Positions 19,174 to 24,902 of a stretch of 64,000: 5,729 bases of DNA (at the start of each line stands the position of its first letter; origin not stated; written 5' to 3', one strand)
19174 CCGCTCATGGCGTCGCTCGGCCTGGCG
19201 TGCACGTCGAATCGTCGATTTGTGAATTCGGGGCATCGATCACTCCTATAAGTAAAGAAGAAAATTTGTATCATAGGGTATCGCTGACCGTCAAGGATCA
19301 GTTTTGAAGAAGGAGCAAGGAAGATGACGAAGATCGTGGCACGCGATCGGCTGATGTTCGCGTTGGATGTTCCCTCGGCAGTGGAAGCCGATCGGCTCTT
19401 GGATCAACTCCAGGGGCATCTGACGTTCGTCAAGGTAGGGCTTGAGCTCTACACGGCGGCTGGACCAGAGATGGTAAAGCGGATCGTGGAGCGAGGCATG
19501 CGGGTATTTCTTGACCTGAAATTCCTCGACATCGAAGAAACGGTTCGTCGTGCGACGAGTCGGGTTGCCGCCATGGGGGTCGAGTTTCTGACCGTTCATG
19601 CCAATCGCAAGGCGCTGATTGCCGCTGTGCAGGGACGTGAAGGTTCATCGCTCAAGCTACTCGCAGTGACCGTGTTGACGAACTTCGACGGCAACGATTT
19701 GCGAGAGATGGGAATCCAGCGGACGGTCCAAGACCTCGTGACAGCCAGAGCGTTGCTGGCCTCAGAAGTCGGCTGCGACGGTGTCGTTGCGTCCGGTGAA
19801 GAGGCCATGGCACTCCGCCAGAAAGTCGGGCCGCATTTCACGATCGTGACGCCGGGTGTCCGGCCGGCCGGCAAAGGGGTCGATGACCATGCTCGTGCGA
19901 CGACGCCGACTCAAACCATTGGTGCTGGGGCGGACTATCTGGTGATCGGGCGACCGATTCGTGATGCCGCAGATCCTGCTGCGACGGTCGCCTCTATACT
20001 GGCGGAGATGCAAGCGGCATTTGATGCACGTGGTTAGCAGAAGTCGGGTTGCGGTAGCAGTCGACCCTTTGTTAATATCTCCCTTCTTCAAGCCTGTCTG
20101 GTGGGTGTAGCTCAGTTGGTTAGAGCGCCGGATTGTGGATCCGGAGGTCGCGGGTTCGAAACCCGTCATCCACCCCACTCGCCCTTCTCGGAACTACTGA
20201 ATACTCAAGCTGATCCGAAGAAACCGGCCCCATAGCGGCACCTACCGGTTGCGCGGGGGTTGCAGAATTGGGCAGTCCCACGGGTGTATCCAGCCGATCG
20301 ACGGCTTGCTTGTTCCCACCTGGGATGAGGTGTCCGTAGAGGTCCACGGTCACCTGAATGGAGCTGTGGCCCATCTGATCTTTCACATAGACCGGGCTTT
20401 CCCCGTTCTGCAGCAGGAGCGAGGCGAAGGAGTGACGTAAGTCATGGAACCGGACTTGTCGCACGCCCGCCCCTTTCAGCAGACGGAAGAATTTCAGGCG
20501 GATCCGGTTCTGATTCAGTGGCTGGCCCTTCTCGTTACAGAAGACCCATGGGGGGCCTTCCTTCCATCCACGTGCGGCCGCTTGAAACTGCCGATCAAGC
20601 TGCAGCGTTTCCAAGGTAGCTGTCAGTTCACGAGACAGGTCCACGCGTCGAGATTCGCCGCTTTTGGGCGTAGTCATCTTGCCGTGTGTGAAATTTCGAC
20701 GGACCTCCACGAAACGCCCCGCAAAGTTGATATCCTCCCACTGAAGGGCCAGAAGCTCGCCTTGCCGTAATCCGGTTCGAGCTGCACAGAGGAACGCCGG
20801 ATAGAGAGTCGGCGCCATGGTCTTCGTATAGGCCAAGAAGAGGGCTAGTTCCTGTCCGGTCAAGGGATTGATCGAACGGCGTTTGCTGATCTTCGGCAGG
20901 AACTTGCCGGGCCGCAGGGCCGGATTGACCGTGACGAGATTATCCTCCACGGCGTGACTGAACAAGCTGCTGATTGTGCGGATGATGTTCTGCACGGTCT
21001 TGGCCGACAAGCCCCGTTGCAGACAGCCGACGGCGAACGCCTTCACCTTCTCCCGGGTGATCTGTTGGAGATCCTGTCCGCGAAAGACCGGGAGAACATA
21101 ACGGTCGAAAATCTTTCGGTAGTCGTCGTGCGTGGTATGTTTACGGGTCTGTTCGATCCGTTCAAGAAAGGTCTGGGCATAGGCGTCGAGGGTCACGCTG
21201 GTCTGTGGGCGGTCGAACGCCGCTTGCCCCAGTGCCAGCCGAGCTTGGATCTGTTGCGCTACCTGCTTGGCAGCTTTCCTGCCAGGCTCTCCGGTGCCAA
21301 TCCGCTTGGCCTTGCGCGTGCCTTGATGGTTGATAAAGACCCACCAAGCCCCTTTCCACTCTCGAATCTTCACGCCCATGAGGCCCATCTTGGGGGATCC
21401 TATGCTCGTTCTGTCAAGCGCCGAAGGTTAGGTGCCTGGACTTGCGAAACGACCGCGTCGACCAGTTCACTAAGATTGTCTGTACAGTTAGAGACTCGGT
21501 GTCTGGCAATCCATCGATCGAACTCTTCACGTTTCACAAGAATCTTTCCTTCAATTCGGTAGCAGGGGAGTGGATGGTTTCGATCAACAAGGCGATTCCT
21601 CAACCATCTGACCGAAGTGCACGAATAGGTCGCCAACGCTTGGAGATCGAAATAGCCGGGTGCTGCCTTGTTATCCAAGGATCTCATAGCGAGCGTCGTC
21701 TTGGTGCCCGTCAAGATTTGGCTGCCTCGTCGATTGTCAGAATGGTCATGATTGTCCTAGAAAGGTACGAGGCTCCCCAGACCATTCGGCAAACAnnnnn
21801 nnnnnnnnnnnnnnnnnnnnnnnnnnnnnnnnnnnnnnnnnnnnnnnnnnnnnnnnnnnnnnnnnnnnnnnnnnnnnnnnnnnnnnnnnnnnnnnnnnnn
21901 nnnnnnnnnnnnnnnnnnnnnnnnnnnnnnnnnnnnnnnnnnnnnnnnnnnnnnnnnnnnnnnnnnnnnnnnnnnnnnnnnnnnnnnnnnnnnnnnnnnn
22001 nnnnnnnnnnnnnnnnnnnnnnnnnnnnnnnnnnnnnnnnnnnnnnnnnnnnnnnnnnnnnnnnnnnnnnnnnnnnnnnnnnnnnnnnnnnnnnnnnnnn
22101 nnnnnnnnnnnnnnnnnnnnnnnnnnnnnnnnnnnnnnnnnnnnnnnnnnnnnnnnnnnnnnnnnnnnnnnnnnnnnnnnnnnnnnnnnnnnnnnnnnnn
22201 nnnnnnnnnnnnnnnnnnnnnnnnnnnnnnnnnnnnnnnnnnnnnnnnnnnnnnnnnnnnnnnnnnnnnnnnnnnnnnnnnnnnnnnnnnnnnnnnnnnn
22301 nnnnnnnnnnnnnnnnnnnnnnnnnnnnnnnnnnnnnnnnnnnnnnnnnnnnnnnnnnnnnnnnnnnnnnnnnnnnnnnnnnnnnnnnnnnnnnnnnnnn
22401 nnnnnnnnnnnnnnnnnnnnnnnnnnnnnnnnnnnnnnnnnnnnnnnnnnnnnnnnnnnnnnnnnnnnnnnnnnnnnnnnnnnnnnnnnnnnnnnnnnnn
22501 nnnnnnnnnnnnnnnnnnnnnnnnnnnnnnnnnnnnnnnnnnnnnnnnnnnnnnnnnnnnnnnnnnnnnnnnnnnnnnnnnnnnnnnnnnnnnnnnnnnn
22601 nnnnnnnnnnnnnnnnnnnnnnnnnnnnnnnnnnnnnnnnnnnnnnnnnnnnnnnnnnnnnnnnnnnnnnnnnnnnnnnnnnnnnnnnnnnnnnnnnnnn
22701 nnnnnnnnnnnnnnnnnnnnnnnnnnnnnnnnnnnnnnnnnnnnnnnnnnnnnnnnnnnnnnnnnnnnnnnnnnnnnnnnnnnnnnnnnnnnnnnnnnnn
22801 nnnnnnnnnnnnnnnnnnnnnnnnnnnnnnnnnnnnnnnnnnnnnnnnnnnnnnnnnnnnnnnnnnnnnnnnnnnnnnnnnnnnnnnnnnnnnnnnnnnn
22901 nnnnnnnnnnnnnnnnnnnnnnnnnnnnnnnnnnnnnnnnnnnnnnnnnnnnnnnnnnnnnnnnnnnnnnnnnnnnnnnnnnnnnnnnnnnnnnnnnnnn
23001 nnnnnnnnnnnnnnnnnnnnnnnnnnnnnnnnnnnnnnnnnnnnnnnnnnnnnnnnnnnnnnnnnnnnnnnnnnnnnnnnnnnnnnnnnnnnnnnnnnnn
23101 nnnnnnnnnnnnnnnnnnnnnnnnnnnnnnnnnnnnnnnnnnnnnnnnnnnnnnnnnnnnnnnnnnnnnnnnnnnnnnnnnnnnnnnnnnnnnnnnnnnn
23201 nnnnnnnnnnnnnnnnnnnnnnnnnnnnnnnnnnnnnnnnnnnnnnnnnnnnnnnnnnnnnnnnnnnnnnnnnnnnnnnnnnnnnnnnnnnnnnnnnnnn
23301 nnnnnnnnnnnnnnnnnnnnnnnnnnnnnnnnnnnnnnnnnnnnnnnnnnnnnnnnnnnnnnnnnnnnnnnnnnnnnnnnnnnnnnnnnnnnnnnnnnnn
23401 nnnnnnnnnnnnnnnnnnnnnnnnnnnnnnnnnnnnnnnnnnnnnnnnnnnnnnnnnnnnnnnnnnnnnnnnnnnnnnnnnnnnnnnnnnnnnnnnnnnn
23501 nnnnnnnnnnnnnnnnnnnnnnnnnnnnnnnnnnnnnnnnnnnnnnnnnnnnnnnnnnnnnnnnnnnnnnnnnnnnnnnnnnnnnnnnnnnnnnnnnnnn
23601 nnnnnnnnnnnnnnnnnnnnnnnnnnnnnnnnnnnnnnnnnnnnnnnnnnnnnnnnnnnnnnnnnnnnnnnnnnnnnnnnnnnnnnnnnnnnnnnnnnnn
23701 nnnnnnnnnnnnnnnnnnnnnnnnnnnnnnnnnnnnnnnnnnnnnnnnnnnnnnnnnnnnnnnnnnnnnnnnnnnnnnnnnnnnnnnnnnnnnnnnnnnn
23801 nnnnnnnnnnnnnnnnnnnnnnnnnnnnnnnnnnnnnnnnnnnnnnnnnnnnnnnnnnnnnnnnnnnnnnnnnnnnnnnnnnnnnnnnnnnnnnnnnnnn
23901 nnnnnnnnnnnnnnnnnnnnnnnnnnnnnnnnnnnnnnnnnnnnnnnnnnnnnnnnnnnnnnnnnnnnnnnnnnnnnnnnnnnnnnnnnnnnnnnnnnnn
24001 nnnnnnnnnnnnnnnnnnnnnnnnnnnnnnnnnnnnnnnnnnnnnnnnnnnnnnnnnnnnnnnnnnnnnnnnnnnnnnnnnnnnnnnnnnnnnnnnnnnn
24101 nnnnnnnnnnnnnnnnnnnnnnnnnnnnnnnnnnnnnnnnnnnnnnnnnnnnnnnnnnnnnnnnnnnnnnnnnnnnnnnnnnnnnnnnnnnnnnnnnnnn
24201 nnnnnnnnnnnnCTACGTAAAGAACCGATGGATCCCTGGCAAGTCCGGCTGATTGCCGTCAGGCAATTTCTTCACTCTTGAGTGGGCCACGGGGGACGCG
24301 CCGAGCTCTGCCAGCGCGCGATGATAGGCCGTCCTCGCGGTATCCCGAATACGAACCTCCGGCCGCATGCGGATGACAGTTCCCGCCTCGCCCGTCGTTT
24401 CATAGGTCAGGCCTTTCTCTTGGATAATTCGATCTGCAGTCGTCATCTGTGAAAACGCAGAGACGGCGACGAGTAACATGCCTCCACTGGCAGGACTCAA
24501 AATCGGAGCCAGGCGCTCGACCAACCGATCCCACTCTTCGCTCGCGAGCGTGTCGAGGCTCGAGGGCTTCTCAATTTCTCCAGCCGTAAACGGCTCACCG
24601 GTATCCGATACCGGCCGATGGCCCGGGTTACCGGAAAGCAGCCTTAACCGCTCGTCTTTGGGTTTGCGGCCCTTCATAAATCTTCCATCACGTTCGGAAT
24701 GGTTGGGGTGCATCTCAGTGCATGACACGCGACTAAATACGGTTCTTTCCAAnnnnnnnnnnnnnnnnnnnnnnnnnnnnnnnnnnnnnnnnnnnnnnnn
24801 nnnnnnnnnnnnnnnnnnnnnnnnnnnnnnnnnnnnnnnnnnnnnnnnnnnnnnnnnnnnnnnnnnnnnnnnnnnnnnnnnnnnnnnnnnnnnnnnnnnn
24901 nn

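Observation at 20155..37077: Phage-satellite-like island that encodes a tape measure protein but no head or tail shell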

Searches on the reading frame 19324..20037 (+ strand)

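Call 74: search_protein_families(library=pfam, max_evalue=0.05, proteins=[window:19324-20037:+])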
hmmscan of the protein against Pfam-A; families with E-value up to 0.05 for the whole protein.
window:19324-20037:+ (237 aa): 1 family
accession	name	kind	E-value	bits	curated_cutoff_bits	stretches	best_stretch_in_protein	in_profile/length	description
PF00215.30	OMPdecase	-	2.2e-48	165.5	27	1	9-224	2-220/221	Orotidine 5'-phosphate decarboxylase / HUMPS family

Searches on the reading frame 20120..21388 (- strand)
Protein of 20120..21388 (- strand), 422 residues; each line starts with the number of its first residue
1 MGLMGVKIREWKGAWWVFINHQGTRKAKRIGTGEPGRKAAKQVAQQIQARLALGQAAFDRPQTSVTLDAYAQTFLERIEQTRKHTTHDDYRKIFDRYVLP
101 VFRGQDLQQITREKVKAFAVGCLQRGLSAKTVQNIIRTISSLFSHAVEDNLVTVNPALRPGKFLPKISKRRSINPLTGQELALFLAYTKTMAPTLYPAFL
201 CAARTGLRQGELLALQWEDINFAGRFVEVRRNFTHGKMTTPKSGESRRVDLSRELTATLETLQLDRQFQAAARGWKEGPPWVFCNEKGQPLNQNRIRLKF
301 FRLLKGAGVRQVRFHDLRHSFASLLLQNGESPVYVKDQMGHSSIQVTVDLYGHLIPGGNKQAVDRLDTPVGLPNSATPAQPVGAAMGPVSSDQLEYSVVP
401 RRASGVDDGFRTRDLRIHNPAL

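Call 9: search_protein_families(library=pfam, max_evalue=0.01, proteins=[window:20120-21388:-])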
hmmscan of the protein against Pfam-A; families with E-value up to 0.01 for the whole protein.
window:20120-21388:- (422 aa): 6 families
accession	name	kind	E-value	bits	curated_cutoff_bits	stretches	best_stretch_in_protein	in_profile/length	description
PF00589.27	Phage_integrase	-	8.6e-28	97.7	27.1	1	176-354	3-168/172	Phage integrase family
PF14659.12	Phage_int_SAM_3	-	4.4e-06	27.3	22.6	1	66-118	1-53/58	Phage integrase, N-terminal SAM-like domain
PF02899.23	Phage_int_SAM_1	-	2.7e-05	24.8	22.3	1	73-147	3-80/83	Phage integrase, N-terminal SAM-like domain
PF13102.12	Phage_int_SAM_5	-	4.1e-05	24.3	22.3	1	68-156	3-92/98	Phage integrase SAM-like domain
PF22022.2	Phage_int_M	-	0.00012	22.7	27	1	69-157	3-90/96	Phage integrase central domain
PF13495.12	Phage_int_SAM_4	-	0.0011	19.7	27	1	83-151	15-83/85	Phage integrase, N-terminal SAM-like domain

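Call 10: search_protein_families(library=phrogs, max_evalue=0.01, proteins=[window:20120-21388:-])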
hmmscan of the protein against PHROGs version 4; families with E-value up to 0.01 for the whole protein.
window:20120-21388:- (422 aa): 7 families
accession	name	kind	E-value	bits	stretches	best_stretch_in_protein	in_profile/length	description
phrog_1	-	integration and excision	7.3e-69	234.6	1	12-374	121-455/611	integrase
phrog_216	-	integration and excision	2.3e-37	129.7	1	128-380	13-252/301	integrase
phrog_7685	-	integration and excision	2.2e-11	44.8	1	282-366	153-235/240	integrase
phrog_35951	-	unknown function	7.3e-08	33.8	1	304-368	13-76/97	-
phrog_23783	-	integration and excision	8.6e-06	26.8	1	40-158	38-150/162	integrase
phrog_25190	-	integration and excision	9.8e-06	26.9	1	290-361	25-96/109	integrase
phrog_7269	-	integration and excision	9.4e-05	23.3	1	311-358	27-73/89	integrase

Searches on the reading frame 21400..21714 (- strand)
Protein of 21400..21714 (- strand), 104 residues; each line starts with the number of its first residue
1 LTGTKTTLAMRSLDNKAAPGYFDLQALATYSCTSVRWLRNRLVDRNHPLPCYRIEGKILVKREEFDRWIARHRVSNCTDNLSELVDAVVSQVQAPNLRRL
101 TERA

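Call 9: search_protein_families(library=pfam, max_evalue=0.01, proteins=[window:21400-21714:-])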
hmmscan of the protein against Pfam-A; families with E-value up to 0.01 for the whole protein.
window:21400-21714:- (104 aa): 1 family
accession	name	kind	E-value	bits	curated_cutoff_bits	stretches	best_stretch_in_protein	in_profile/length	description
PF12728.13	HTH_17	-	2.6e-05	24.8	27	1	27-73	7-51/51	Helix-turn-helix domain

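Call 10: search_protein_families(library=phrogs, max_evalue=0.01, proteins=[window:21400-21714:-])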
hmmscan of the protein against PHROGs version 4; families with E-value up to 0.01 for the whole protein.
window:21400-21714:- (104 aa): 2 families
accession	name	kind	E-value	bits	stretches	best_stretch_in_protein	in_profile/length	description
phrog_66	-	integration and excision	0.00067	20.4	1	4-76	76-147/412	excisionase and transcriptional regulator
phrog_7338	-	unknown function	0.0036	18.5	1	28-70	37-78/87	-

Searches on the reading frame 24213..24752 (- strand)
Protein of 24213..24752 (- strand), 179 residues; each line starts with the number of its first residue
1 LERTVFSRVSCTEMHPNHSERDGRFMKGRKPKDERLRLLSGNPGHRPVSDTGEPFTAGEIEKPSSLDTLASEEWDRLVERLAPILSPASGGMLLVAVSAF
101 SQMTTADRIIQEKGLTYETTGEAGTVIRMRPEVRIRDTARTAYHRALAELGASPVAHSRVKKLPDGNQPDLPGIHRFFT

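Call 9: search_protein_families(library=pfam, max_evalue=0.01, proteins=[window:24213-24752:-])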
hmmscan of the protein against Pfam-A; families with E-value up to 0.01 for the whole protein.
window:24213-24752:- (179 aa): 1 family
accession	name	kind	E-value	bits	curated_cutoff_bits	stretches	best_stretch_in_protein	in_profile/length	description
PF05119.17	Terminase_4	-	5.8e-14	52.7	24.7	1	70-164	1-95/98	Phage terminase, small subunit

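Call 10: search_protein_families(library=phrogs, max_evalue=0.01, proteins=[window:24213-24752:-])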
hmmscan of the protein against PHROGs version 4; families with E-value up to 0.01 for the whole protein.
window:24213-24752:- (179 aa): 1 family
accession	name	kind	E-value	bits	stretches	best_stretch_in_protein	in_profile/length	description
phrog_83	-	head and packaging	2.4e-23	83.9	1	16-168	29-189/246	terminase small subunit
